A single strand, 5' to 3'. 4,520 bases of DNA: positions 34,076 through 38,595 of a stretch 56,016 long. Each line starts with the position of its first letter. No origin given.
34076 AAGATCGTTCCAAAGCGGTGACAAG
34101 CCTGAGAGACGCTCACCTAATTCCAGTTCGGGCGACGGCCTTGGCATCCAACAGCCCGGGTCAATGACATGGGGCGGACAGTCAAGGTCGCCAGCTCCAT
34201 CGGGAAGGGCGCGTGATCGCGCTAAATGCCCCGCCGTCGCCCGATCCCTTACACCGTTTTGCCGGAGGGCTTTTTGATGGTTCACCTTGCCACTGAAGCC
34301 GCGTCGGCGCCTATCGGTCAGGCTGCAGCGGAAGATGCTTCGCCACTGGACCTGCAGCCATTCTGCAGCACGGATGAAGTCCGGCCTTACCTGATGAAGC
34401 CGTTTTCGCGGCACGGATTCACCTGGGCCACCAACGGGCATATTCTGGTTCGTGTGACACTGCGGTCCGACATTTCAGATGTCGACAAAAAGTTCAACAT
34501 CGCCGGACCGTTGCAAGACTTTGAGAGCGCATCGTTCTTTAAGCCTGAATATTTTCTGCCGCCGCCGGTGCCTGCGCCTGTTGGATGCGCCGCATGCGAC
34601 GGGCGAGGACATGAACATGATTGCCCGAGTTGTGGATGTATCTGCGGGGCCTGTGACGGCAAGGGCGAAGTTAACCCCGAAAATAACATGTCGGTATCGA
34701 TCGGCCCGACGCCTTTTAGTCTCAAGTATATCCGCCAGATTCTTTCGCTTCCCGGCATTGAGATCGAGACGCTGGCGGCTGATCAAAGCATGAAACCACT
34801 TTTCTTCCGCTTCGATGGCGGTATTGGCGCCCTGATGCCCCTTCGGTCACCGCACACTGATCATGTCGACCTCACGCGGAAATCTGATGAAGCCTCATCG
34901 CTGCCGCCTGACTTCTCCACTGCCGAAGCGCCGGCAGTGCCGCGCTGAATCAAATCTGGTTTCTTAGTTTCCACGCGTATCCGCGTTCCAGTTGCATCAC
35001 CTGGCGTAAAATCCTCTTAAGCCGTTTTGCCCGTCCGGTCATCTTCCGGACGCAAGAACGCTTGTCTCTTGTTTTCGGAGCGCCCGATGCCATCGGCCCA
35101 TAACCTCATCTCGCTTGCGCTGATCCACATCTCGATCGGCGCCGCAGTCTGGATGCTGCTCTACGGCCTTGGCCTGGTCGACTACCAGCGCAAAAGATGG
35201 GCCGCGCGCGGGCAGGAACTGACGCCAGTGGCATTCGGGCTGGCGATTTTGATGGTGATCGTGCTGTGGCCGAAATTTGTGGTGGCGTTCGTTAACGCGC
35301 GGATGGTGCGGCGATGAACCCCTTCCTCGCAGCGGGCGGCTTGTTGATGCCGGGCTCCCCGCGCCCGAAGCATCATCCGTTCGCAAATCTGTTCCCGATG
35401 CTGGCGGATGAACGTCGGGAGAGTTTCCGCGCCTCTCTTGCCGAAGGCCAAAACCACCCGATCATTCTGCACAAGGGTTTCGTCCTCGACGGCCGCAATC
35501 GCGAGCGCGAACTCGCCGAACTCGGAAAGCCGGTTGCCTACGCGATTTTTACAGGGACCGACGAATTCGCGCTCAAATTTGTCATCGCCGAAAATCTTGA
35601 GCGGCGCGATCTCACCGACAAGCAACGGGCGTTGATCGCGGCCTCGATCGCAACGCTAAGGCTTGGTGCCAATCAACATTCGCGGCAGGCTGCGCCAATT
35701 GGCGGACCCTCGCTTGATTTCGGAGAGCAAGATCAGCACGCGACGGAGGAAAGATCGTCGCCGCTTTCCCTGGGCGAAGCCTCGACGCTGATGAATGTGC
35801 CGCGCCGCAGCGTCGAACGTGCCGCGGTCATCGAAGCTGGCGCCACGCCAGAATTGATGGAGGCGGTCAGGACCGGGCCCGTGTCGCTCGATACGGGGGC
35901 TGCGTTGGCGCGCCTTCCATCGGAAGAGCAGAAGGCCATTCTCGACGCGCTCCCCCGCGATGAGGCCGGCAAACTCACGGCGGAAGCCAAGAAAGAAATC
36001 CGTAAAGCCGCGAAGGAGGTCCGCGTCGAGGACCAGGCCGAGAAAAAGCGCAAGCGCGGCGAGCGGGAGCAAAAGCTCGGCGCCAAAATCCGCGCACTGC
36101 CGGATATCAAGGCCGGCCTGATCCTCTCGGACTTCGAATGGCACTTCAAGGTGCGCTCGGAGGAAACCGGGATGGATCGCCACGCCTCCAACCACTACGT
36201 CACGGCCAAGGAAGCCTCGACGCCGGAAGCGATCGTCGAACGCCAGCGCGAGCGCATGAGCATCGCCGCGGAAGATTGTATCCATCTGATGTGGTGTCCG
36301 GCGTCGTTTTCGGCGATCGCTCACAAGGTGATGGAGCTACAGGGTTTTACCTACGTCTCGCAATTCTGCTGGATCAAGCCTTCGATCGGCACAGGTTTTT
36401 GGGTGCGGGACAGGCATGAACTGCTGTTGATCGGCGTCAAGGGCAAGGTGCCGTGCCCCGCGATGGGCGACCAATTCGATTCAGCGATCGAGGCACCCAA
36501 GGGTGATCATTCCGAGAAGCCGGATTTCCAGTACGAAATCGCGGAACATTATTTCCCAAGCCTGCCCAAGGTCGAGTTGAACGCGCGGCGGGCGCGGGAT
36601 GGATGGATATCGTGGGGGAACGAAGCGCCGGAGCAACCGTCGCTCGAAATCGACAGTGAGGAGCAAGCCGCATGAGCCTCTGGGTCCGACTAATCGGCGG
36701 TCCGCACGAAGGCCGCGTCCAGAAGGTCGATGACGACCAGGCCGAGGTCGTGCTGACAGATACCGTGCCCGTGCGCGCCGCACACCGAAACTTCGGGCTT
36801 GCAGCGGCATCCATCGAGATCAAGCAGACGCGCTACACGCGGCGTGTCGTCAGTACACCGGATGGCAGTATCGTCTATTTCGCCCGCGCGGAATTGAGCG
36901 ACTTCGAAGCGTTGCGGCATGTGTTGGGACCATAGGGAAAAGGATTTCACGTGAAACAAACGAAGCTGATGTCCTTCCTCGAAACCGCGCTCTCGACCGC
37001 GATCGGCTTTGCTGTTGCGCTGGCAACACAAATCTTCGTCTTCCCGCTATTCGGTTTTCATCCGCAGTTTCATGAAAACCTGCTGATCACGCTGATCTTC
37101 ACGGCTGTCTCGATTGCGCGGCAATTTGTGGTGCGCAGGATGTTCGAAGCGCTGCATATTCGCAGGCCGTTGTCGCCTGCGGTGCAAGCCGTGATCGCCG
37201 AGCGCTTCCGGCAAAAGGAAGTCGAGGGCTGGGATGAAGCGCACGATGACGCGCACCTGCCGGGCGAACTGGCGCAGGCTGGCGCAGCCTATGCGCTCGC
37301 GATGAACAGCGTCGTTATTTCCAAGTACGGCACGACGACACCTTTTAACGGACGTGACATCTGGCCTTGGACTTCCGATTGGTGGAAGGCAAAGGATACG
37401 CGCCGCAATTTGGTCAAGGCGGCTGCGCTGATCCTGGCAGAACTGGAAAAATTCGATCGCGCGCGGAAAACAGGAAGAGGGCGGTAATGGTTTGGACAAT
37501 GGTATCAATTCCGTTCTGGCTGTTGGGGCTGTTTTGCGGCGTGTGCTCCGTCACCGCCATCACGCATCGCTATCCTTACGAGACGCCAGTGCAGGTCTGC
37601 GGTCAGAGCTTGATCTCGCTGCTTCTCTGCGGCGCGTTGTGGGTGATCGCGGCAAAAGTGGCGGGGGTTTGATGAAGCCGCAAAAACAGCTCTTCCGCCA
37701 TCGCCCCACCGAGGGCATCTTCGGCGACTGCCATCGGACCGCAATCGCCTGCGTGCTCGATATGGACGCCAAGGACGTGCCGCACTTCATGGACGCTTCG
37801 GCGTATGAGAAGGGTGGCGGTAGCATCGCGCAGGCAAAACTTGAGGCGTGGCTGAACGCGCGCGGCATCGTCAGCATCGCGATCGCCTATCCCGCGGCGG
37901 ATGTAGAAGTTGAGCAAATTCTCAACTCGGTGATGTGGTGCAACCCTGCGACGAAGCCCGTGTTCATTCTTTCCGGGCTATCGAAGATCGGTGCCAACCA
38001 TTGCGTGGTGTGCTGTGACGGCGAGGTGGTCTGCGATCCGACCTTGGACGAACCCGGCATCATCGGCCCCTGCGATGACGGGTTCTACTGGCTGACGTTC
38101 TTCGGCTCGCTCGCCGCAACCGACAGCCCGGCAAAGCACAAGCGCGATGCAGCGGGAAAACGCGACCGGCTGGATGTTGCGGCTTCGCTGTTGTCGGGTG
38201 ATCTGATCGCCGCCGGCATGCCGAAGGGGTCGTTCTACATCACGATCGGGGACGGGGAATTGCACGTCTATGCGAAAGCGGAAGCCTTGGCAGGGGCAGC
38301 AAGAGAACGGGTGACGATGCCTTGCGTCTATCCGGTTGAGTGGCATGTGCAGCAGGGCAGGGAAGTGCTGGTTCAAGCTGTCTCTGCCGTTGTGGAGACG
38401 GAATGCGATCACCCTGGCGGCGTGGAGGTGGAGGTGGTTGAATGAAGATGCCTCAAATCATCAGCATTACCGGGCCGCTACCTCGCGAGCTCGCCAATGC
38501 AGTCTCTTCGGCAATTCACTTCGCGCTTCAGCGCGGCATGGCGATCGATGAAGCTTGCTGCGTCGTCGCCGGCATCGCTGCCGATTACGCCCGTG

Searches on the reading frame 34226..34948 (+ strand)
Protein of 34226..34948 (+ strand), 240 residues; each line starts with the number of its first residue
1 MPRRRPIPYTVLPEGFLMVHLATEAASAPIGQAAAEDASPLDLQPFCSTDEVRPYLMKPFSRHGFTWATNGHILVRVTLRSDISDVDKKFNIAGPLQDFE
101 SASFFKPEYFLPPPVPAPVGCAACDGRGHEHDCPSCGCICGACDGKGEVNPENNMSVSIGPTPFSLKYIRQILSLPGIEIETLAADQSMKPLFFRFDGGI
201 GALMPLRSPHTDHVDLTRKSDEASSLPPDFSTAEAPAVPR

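Call 12: search_protein_families(library=pfam, proteins=[window:34226-34948:+], max_evalue=0.01)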
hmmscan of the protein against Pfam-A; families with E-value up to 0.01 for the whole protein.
window:34226-34948:+ (240 aa): 0 families

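Call 13: search_protein_families(library=phrogs, proteins=[window:34226-34948:+], max_evalue=0.001)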
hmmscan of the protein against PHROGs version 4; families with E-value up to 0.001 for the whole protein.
window:34226-34948:+ (240 aa): 3 families
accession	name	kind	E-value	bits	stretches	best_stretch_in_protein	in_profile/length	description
phrog_37414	-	unknown function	1.3e-22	81.5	2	42-148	5-108/204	-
phrog_947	-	DNA, RNA and nucleotide metabolism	1.7e-05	24.9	0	44-92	143-194/368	DNA polymerase processivity factor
phrog_20807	-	unknown function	2.5e-05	24.9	0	43-80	10-47/222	-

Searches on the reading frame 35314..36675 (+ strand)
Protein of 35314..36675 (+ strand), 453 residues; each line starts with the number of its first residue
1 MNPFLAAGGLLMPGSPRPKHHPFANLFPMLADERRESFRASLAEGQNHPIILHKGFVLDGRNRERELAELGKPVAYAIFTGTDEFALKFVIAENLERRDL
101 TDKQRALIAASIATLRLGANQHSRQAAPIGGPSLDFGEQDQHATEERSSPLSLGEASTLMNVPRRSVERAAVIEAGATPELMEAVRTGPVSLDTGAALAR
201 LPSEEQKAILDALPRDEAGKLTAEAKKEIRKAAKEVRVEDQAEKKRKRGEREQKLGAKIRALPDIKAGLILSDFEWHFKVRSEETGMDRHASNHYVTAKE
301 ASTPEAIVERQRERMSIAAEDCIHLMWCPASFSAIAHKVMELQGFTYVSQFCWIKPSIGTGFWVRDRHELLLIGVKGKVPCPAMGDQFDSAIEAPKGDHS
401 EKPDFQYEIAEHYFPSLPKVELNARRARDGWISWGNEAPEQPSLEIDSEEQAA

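Call 30: search_protein_families(library=phrogs, proteins=[window:35314-36675:+], max_evalue=0.001)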
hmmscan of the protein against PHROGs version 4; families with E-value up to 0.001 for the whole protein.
window:35314-36675:+ (453 aa): 5 families
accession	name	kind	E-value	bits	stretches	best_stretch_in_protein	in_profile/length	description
phrog_21315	-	unknown function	6.1e-66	224.1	1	17-441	14-410/415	-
phrog_359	-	other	5e-42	145.6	1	215-441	68-297/329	DNA methyltransferase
phrog_10837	-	unknown function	2.1e-19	70.9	1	326-441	1-125/139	-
phrog_4715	-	DNA, RNA and nucleotide metabolism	2.6e-08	33.7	1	21-285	156-380/630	ParB-like partition protein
phrog_26392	-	unknown function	7.2e-06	26.7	1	44-104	18-79/231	-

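Call 56: find_related_loci(query=window:35314-36675:+, collection=viral_contigs, flank=6000)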
Query window:35314-36675:+ (453 aa) in viral_contigs; peptide patterns used: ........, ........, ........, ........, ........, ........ (x = any residue, [..] = any of these).
11 stretches matched a pattern; 1 encode a relative of the query (tblastn E <= 1e-3); 1 distinct loci.
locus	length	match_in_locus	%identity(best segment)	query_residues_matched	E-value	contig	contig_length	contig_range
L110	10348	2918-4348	61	1-447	2e-180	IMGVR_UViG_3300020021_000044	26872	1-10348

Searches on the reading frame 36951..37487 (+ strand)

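Call 30: search_protein_families(library=phrogs, proteins=[window:36951-37487:+], max_evalue=0.001)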
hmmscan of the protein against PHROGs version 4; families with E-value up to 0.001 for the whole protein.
window:36951-37487:+ (178 aa): 10 families
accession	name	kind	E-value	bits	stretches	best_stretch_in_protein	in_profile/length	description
phrog_6628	-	unknown function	1e-31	111.2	1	69-174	571-668/685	-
phrog_9763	-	unknown function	6.5e-31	109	1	70-173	144-237/247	-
phrog_9434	-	unknown function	2.4e-30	107.4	1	74-173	398-494/507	-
phrog_11504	-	unknown function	1e-29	105.5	1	81-173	282-370/376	-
phrog_19550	-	unknown function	1.1e-24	88.4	1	72-175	83-182/186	-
phrog_3956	-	unknown function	1.2e-24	88.3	1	81-173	497-578/585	-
phrog_4276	-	unknown function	1e-23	84.8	1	1-71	65-135/144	-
phrog_14548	-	unknown function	1.5e-23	84.6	1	74-174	282-373/378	-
phrog_6574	-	unknown function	1.5e-19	71.9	1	68-172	101-207/217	-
phrog_28211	-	unknown function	2.3e-12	48.1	1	77-172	127-222/234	-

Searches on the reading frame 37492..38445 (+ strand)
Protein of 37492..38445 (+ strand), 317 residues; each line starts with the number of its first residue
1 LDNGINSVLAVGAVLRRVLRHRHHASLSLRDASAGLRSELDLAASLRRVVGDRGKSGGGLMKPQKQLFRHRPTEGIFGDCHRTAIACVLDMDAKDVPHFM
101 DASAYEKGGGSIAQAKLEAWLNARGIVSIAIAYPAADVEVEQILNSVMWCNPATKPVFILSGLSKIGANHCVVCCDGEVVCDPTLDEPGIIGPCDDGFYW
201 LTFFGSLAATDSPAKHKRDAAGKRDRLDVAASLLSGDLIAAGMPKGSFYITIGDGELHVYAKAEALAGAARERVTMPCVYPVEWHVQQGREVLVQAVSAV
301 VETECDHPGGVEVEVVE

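Call 30: search_protein_families(library=phrogs, proteins=[window:37492-38445:+], max_evalue=0.001)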
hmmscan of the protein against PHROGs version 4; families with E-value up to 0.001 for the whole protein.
window:37492-38445:+ (317 aa): 1 family
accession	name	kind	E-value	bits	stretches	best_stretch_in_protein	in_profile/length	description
phrog_5845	-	unknown function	3.9e-37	128.8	1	61-226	16-169/170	-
